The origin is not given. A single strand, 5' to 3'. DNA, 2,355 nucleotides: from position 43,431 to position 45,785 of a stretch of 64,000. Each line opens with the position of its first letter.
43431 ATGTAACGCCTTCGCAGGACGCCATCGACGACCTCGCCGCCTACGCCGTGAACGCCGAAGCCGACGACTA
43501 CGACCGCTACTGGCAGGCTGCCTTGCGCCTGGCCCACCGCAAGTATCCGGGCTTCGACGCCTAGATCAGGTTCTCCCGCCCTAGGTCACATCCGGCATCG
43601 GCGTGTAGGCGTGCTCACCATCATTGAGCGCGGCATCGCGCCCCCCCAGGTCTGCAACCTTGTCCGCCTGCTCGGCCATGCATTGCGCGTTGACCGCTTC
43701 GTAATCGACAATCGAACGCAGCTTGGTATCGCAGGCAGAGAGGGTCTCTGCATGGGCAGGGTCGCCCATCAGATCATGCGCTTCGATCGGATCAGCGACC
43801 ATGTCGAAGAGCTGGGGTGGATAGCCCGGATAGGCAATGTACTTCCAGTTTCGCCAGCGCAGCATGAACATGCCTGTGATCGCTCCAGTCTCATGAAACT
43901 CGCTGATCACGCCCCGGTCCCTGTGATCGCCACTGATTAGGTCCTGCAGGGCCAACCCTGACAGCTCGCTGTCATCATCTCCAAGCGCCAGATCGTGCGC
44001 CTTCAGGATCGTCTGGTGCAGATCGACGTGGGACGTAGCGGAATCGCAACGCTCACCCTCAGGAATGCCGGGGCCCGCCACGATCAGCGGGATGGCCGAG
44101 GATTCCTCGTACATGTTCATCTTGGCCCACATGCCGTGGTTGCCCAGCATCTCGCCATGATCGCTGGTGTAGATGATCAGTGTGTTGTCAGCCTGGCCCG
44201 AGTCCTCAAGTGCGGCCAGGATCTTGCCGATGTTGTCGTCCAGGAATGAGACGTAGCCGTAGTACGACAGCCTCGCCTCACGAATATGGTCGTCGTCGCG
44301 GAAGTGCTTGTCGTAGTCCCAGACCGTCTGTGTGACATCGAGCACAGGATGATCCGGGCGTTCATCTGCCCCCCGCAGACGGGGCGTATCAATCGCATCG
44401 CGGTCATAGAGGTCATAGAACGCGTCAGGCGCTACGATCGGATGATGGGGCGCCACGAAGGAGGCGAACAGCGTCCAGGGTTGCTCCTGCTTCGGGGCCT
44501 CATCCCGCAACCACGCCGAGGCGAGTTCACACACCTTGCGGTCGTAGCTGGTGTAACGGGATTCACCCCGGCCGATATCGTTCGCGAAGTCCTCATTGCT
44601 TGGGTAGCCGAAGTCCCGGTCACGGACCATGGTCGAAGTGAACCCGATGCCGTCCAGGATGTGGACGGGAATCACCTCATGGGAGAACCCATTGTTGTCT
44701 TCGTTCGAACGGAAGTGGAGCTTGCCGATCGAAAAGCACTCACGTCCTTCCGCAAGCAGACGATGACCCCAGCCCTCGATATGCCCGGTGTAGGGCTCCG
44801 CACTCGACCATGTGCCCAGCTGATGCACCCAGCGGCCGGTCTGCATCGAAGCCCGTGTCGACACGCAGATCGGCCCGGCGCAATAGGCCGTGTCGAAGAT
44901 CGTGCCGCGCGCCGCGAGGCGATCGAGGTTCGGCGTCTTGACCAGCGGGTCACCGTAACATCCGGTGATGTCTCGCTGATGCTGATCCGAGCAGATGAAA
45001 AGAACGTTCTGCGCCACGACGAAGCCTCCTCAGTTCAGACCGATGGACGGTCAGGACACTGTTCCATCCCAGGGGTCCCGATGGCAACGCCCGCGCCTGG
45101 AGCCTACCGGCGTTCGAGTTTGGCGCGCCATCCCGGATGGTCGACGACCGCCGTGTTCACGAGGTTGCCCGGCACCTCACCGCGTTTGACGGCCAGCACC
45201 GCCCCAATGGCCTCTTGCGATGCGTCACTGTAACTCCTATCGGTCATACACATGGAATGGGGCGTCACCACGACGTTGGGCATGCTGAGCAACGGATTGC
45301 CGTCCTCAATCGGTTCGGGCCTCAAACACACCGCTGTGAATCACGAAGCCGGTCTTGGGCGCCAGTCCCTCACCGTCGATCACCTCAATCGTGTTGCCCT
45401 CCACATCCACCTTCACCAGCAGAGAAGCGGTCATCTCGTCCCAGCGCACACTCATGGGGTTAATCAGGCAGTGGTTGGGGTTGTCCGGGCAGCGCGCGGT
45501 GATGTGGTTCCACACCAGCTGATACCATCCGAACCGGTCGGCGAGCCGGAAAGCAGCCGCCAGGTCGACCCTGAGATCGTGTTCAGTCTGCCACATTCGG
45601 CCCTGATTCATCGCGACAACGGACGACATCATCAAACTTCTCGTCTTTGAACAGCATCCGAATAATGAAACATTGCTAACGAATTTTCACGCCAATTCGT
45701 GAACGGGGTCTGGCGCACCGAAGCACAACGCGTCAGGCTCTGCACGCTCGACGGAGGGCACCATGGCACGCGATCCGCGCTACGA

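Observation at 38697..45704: Recurrent 28-bp operator-like motif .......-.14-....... upstream of three demethylase-type transcription units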

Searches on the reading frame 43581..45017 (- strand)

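Call 9: search_protein_families(library=pfam, proteins=[window:43581-45017:-])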
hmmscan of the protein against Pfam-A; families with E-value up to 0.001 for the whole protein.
window:43581-45017:- (478 aa): 4 families
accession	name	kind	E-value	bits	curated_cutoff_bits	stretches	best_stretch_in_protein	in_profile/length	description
PF00884.28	Sulfatase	-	1.3e-43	149.9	25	1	3-340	1-298/301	Sulfatase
PF16347.10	SGSH_C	-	5.4e-11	43.3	29.3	1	292-434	1-149/154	N-sulphoglucosamine sulphohydrolase, C-terminal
PF01663.27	Phosphodiest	-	3.4e-06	27.3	23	1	252-288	184-220/342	Type I phosphodiesterase / nucleotide pyrophosphatase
PF02995.22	DUF229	-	0.00011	21.5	25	1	252-307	306-360/496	Protein of unknown function (DUF229)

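Call 60: search_protein_families(library=ncbifam, proteins=[window:43581-45017:-], max_evalue=0.00001)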
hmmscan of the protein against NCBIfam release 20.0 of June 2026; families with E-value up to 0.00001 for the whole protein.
window:43581-45017:- (478 aa): 5 families
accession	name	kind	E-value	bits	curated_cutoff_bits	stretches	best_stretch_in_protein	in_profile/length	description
TIGR03417.1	chol_sulfatase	equivalog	6.2e-88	295.8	433.45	1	3-453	3-456/500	choline-sulfatase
NF010322.0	PRK13759.1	equivalog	4e-64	216.9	481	2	163-432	186-452/486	arylsulfatase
NF045661.1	HdlasePehA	equivalog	3e-45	154.8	900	2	176-433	197-481/506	phosphoric/sulfuric ester hydrolase PehA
NF052527.1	Mn_arylsulf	exception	9.2e-35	120.4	850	2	178-435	197-450/479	manganese-dependent arylsulfatase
NF038282.1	LapC_YejM_PbgA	exception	6.3e-08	31.4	825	1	250-339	412-498/584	LPS biosynthesis-modulating metalloenzyme YejM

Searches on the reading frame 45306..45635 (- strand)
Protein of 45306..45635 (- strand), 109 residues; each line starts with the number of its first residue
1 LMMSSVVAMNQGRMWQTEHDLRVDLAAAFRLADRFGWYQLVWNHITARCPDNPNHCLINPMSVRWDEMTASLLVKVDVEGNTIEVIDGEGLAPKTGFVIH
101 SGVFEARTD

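Call 9: search_protein_families(library=pfam, proteins=[window:45306-45635:-])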
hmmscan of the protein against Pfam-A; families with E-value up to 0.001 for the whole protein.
window:45306-45635:- (109 aa): 1 family
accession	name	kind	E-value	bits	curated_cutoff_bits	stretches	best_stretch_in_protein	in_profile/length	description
PF00596.27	Aldolase_II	-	1.2e-17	64.8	22.2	1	24-109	2-83/183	Class II Aldolase and Adducin N-terminal domain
